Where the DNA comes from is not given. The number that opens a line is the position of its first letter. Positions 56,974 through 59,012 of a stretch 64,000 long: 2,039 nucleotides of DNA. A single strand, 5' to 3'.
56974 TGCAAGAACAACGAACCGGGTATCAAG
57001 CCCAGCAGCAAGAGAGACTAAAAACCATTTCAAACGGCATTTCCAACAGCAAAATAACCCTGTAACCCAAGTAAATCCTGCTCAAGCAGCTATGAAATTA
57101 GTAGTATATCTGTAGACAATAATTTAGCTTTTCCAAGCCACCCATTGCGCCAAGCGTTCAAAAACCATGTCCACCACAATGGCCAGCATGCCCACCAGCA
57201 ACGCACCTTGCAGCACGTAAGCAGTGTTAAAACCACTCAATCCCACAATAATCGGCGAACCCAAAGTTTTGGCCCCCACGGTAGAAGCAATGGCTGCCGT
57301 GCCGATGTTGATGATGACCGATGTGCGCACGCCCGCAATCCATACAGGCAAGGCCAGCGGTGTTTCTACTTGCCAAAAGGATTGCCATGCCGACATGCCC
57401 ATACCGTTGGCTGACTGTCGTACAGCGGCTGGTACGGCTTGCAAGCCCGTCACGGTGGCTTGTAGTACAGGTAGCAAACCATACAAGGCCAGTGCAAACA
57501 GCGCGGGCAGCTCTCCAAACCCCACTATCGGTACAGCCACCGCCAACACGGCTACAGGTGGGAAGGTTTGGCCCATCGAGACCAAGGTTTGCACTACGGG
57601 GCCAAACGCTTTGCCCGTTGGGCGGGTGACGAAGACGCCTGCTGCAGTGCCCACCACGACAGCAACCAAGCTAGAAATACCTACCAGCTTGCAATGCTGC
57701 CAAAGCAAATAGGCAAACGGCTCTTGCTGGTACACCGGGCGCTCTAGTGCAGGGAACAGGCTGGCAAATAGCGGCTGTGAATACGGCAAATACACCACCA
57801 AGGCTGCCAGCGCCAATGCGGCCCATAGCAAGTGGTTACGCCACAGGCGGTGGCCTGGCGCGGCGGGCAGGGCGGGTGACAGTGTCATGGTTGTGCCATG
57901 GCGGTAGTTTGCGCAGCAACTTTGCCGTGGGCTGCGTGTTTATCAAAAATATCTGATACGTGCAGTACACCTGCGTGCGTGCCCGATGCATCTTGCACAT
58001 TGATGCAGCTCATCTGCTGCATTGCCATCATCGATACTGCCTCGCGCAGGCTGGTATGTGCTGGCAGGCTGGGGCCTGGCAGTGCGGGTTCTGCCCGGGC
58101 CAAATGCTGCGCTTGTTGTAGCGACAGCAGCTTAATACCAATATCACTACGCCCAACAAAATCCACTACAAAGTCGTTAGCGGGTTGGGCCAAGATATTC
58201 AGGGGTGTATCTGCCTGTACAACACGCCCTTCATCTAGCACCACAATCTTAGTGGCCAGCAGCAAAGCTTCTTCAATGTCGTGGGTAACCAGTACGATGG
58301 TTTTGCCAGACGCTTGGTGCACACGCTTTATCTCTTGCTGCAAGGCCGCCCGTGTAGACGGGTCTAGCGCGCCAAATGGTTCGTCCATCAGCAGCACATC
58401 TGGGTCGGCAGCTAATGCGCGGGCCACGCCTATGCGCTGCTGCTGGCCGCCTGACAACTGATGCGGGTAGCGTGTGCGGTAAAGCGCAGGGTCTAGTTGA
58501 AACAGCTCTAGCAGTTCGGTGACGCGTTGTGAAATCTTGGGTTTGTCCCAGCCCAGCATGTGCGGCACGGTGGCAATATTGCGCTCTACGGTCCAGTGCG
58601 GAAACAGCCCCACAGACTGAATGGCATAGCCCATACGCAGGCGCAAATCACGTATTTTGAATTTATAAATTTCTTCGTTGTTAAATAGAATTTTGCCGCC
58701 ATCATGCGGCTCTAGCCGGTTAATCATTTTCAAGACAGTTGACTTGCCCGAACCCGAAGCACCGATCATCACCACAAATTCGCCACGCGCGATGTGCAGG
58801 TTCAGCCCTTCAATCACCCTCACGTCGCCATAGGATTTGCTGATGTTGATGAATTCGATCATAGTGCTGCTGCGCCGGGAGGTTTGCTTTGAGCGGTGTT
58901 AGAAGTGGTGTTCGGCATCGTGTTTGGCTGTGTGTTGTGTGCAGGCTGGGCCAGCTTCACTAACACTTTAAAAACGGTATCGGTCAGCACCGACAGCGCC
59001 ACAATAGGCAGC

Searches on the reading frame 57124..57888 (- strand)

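Call 65: search_protein_families(library=pfam, proteins=[window:57124-57888:-], max_evalue=0.001)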
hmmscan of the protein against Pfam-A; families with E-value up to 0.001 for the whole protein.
window:57124-57888:- (254 aa): 1 family
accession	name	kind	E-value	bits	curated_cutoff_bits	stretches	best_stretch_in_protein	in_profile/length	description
PF00528.27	BPD_transp_1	-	5.4e-24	85.4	26.4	1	80-250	1-182/184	Binding-protein-dependent transport system inner membrane component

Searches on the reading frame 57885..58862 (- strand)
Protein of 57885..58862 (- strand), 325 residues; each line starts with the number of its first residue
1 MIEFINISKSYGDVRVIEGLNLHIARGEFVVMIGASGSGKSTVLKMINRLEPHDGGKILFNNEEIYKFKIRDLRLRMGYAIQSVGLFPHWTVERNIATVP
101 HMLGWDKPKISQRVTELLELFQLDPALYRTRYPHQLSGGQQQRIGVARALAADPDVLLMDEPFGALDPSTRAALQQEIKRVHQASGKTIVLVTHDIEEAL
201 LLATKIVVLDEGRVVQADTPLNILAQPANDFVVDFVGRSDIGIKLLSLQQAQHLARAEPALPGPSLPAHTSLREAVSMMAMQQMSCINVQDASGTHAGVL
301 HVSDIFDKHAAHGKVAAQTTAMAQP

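Call 65: search_protein_families(library=pfam, proteins=[window:57885-58862:-], max_evalue=0.001)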
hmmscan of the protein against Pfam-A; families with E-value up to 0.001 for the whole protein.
window:57885-58862:- (325 aa): 3 families
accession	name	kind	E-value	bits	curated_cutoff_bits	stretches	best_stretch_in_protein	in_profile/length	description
PF00005.33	ABC_tran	-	1.9e-33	116.4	25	1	18-163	2-136/137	ABC transporter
PF13304.12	AAA_21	-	9.9e-12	46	27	1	104-196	203-300/304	AAA domain, putative AbiEii toxin, Type IV TA system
PF02463.25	SMC_N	-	0.00079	19.3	40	0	113-186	122-191/220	RecF/RecN/SMC N terminal domain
